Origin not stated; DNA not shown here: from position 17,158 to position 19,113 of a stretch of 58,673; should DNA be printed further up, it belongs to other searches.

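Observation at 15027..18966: Tandem paralogs with different localisation: lipoprotein B and signal-peptide-less copy B'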

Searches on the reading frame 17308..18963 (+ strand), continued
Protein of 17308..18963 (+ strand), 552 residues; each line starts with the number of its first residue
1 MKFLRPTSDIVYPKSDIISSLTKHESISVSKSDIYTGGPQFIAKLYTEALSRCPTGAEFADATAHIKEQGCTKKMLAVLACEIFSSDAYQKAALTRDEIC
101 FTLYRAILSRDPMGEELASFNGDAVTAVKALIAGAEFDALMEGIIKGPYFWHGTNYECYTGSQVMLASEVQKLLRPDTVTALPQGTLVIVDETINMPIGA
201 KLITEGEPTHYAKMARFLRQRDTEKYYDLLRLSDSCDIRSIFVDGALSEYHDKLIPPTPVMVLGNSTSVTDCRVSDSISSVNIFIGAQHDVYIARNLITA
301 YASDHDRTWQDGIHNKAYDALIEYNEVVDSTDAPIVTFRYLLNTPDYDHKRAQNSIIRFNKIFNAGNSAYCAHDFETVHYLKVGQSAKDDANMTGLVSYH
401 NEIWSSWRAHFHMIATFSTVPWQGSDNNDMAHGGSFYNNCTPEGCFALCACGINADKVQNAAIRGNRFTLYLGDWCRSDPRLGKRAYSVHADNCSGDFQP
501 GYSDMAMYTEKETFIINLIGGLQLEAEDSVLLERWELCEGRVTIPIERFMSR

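Call 77: search_protein_families(library=pfam, alignment_id=A1, max_evalue=0.01)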
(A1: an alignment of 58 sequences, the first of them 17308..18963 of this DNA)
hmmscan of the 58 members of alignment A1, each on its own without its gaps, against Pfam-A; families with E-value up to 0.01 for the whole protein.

A. member 1, window:17308-18963:+ (552 aa): 0 families

B. families by the number of members that match (of 58 scanned): 4 families
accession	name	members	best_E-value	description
PF13946.11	DUF4214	35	2.1e-19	Domain of unknown function (DUF4214)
PF13229.12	Beta_helix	6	5.9e-06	Right handed beta helix region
PF12971.12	NAGLU_N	1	0.00072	Alpha-N-acetylglucosaminidase (NAGLU) N-terminal domain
PF16158.11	N_BRCA1_IG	1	0.0012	Ig-like domain from next to BRCA1 gene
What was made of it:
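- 17422..17745 (+): Helical DUF4214-like region of B' (residues 39-146). DUF4214 hits in 35 of 58 family members (call 77).
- On DUF4214 (PF13946): 35 of 58 homologs do match (call 77), so homology of the region is likely.
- Closest known: DUF4214. Same: 35 of 58 family members hit PF13946 (best E 2e-19) (call 77).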

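Call 80: find_encoding_contigs(protein=P0006, flank=3000, max_places=2)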
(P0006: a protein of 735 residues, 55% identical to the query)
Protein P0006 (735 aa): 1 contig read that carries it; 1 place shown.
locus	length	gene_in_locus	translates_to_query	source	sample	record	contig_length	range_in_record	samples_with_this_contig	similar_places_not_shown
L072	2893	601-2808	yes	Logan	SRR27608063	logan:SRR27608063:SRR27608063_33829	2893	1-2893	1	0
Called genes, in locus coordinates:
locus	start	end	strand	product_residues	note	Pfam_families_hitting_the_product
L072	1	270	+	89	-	?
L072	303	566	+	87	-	-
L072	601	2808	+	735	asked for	-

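Call 81: find_encoding_contigs(protein=P0008, flank=3000, max_places=2)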
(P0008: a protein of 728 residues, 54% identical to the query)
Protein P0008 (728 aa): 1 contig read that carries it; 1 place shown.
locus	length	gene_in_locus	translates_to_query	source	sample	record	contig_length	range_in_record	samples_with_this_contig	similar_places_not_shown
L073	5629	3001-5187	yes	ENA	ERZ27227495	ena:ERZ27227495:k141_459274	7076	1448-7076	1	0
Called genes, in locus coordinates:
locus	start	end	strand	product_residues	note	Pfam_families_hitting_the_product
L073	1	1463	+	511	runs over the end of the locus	-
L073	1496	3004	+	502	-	PF00251:Glyco_hydro_32N, PF08244:Glyco_hydro_32C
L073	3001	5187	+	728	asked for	PF13946:DUF4214 (faint)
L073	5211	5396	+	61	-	-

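Call 83: search_protein_representatives(alignment_id=A1)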
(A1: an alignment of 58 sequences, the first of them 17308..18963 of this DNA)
Query: 58 sequences, 576 profile positions. Proteins with E-value up to 0.001 (for the whole library): 16375; up to 1e-10: 6868; up to 1e-30: 652. The best 150 are listed.
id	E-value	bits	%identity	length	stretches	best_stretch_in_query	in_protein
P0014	5.2e-218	741.5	-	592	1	19-575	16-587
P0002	1.2e-215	733.7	-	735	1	25-575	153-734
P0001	5.6e-202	688.5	-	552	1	27-575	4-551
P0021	7.1e-201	684.9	-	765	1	25-575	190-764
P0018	5.8e-199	678.6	-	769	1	25-575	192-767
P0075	7.5e-178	608.9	-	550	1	28-574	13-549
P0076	3.0e-175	600.3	-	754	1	40-575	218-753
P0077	3.2e-174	596.9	-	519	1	44-544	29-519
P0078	4.9e-173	593.0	-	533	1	42-543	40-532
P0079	1.0e-171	588.6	-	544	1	48-545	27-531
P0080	6.6e-170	582.6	-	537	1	46-538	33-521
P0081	9.3e-166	568.9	-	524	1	50-544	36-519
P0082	3.5e-161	553.8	-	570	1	47-544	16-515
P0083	8.9e-161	552.5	-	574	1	30-569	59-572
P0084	7.7e-160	549.4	-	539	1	52-544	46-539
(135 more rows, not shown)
